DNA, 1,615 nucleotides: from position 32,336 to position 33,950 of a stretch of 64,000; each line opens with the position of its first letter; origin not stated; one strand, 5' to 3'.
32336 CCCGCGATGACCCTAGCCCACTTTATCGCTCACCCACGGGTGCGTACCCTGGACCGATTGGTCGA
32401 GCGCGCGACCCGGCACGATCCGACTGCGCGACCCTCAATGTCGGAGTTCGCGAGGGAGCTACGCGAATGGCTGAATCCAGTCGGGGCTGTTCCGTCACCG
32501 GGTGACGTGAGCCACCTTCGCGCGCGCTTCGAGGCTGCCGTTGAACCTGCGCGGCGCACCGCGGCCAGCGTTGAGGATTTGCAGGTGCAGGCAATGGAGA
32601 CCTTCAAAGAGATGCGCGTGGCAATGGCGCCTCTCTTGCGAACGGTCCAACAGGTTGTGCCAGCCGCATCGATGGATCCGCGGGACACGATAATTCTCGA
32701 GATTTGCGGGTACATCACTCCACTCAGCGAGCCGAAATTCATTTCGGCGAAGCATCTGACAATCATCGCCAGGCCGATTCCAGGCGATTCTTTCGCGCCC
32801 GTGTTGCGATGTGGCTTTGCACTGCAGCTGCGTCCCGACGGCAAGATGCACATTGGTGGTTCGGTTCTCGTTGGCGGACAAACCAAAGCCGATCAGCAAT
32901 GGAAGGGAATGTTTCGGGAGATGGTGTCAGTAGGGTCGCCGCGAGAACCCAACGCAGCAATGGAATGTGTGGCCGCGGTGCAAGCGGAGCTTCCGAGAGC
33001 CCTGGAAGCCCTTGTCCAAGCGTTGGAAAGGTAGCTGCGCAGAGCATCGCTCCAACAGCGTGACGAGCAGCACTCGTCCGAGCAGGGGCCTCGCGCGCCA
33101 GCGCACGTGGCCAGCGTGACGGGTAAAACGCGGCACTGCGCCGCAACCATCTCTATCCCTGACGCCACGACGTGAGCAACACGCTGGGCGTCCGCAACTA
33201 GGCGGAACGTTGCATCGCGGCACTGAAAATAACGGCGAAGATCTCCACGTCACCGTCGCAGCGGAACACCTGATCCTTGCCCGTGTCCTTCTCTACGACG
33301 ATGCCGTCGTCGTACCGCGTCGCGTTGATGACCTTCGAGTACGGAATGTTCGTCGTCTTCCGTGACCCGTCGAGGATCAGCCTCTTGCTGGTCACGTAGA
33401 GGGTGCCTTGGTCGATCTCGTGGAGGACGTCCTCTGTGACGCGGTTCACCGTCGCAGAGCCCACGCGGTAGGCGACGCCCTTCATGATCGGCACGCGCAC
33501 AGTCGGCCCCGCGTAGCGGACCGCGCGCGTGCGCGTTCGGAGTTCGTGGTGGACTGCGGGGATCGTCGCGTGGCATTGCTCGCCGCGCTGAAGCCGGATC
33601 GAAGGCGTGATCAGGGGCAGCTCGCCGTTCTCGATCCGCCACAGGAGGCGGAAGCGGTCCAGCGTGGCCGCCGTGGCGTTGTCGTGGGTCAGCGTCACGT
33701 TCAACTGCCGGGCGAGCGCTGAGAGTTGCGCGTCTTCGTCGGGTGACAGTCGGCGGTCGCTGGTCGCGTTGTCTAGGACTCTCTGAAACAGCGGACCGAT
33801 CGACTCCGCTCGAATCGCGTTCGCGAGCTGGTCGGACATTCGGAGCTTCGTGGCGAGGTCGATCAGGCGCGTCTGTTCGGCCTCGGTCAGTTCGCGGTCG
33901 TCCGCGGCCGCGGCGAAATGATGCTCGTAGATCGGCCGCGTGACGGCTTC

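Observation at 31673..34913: Island-encoded Hanks kinase with an unknown C-terminal domain, convergent with a TerB-like/bacterial-PH protein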

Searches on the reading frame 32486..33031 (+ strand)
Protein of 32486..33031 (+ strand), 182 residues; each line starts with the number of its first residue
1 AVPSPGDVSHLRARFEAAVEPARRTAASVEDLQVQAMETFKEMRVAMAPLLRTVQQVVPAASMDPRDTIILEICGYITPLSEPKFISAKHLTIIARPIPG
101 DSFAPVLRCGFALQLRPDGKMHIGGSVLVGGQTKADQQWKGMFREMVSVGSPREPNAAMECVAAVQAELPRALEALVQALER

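Call 31: predict_structure(alignment_id=A2)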
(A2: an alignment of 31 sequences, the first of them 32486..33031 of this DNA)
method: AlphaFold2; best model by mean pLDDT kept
length: 182 residues; sequences in the alignment: 31
mean_pLDDT: 93.1   pTM: 0.83
mean pLDDT of the five models: 93.1, 92.6, 92.3, 92.1, 91.0
residues with pLDDT >= 90: 153; 70-90: 22; 50-70: 7; < 50: 0
segments of 3 or more residues with pLDDT < 50: none
pLDDT, mean of each block of 10 residues (from residue 1): 88 98 96 97 97 98 95 77 83 96 95 95 96 82 94 97 96 96 93
secondary structure, 60 per line:
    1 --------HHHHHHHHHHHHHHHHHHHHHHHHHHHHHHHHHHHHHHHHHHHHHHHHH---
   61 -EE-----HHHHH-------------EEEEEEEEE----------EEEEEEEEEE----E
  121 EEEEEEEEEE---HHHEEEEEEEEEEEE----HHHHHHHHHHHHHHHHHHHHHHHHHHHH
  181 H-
elements in order: H9-57 H69-73 E87-95 E106-115 E120-130 E137-148 H153-181
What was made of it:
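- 32486..33031 (+): Long linker helix plus C-terminal alpha/beta domain (CTD1), residues 272-453. The fold runs helix 280-328, four antiparallel strands 358-419, helix 424-452. Model at pLDDT 93.1, pTM 0.83 (call 31).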

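Call 43: search_protein_families(library=pfam, proteins=[window:32486-33031:+], max_evalue=5)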
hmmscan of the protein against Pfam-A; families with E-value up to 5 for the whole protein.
window:32486-33031:+ (182 aa): 0 families

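Call 72: search_protein_representatives(alignment_id=A2)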
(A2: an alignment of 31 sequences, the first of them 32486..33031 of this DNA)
Query: 31 sequences, 183 profile positions. Proteins with E-value up to 0.001 (for the whole library): 607; up to 1e-10: 329; up to 1e-30: 35. The best 150 are listed.
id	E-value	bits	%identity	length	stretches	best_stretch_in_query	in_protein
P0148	1.1e-47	178.6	-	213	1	2-181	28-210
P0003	4.7e-46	173.3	-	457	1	2-181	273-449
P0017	3.3e-44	167.2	-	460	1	3-179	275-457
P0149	6.3e-44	166.3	-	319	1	2-178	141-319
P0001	2.2e-43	164.6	-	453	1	3-179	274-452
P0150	7.7e-43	162.8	-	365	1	2-180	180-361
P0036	1.8e-41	158.3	-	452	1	3-182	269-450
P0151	2.0e-39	151.7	-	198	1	3-180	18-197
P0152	8.7e-39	149.6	-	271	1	4-180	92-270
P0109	9.7e-39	149.4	-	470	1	4-182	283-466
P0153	1.0e-38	149.3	-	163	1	24-180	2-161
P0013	2.3e-38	148.2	-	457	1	2-182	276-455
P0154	6.9e-38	146.6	-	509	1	5-179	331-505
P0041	8.4e-38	146.4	-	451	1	3-181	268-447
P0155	9.0e-38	146.3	-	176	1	13-182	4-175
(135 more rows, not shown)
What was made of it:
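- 32486..33031 (+): The CTD profile finds 607 clusters at 50% identity, almost all ~450-aa kinases with the domain at ~270-455 (call 72).
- On CTD1-kinase family (operational family defined in this report): CTD profile E 2.2e-43 at residues 274-452 (call 72).
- An exhaustive profile search finds 607 clusters at 50% identity, almost all ~450 aa with the domain at ~270-455 (call 72).
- Tried and rejected: Stand-alone C-terminal-domain proteins of ~198 aa seen in call 72.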

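Call 82: fold_search(model_id=the predicted structure, library=viral)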
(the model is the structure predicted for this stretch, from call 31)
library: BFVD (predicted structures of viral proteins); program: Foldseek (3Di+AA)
matches with E <= 10: 981; with E <= 0.001: 0
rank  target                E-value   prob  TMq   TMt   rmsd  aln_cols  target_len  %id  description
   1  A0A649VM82            1.1e-02  0.57  0.26  0.23  17.2       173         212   12  Uncharacterized protein [Arthrobacter phage Mufasa8]
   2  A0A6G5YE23            1.4e-02  0.47  0.25  0.23   8.7       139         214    8  (no name in the UniProt tables at hand)
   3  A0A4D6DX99            1.6e-02  0.63  0.21  0.18   7.2        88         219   14  Uncharacterized protein [Edwardsiella phage pEt-SU]
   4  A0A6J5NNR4            3.1e-02  0.60  0.26  0.32  11.2       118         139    7  Uncharacterized protein [uncultured Caudovirales phage]
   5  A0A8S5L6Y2            3.3e-02  0.47  0.23  0.32  10.8        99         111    7  Uncharacterized protein [Siphoviridae sp. ct45W1]
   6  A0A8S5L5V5            3.8e-02  0.77  0.31  0.40   8.4       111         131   16  Coat protein [ssRNA phage SRR7976310_11]
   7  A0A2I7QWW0            4.3e-02  0.18  0.19  0.20  22.6       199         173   10  (no name in the UniProt tables at hand)
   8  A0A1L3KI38            4.5e-02  0.18  0.21  0.26  13.2       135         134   14  Uncharacterized protein [Beihai levi-like virus 27]
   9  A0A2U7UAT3            4.8e-02  0.82  0.27  0.40   7.0        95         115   12  Uncharacterized protein [Pandoravirus quercus]
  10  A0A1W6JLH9            4.8e-02  0.72  0.30  0.40   6.6       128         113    9  LamB/ Ycsf family protein [Lactococcus phage AM8]
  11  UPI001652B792         5.1e-02  0.18  0.20  0.24  13.1       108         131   11  (no name look-up for this kind of identifier)
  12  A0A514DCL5            5.4e-02  0.44  0.28  0.32  12.5       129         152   14  Uncharacterized protein [Leviviridae sp.]
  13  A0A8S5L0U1            5.8e-02  0.72  0.27  0.42   6.5        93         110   15  Coat protein [ssRNA phage SRR7976300_9]
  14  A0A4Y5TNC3            5.8e-02  0.28  0.26  0.32  11.2       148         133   13  (no name in the UniProt tables at hand)
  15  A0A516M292            8.3e-02  0.47  0.29  0.19   7.5       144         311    6  (no name in the UniProt tables at hand)
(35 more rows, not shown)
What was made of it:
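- Tried and rejected: BFVD gave nothing at E<=0.001 (call 82).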

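Call 85: search_solved_structures(query=A2, max_evalue=10)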
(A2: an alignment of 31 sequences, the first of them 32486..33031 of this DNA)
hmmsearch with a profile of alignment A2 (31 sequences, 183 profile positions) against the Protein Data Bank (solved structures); distinct sequences matched with E-value up to 10: 22.
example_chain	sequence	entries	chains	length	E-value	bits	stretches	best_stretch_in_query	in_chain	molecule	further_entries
6lk5_A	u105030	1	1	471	0.14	15.2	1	20-99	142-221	Mixed lineage kinase domain-like protein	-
4y9j_A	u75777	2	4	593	0.42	13.7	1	12-50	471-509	Protein ACDH-11, isoform b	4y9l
6dm9_B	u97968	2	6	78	0.59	13.2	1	24-64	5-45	DHD15_extended_B | DHD15_closed_B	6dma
9ti5_C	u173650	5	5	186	0.88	12.6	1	25-65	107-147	Ribosome-recycling factor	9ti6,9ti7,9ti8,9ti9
1dub_A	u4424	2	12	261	0.89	12.6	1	154-176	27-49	2-ENOYL-COA HYDRATASE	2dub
1ey3_A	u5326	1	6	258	0.89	12.6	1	154-176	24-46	ENOYL-COA HYDRATASE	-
1mj3_A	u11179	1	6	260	0.9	12.6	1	154-176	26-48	ENOYL-COA HYDRATASE, MITOCHONDRIAL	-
9rgq_A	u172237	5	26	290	1.1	12.4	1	154-176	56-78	Enoyl-CoA hydratase, mitochondrial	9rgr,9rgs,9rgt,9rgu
9y5h_B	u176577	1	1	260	1.3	12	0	10-80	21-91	sc-t-SNARE-diff-#3.3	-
6vfi_A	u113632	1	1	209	2.6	11.1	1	10-40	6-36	O43_dn18A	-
8tn1_A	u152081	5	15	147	3.8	10.5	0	7-64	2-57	De novo designed 4 helix bundles | De novo designed protein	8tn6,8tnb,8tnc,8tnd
1tr2_A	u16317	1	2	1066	4.7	10.2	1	6-70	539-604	VINCULIN ISOFORM 1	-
6fuy_A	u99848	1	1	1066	4.7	10.2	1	6-70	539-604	Vinculin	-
3r2p_A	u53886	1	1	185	4.8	10.2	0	28-61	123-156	Apolipoprotein A-I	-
6upw_L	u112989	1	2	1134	5.7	10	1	6-70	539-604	Vinculin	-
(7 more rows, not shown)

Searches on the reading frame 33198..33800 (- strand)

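Call 43: search_protein_families(library=pfam, proteins=[window:33198-33800:-], max_evalue=5)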
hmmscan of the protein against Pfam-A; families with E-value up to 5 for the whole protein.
window:33198-33800:- (200 aa): 1 family
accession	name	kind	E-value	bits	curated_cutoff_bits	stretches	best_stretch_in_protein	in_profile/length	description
PF03517.19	Voldacs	-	0.23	12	22.1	1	132-158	1-29/138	Regulator of volume decrease after cellular swelling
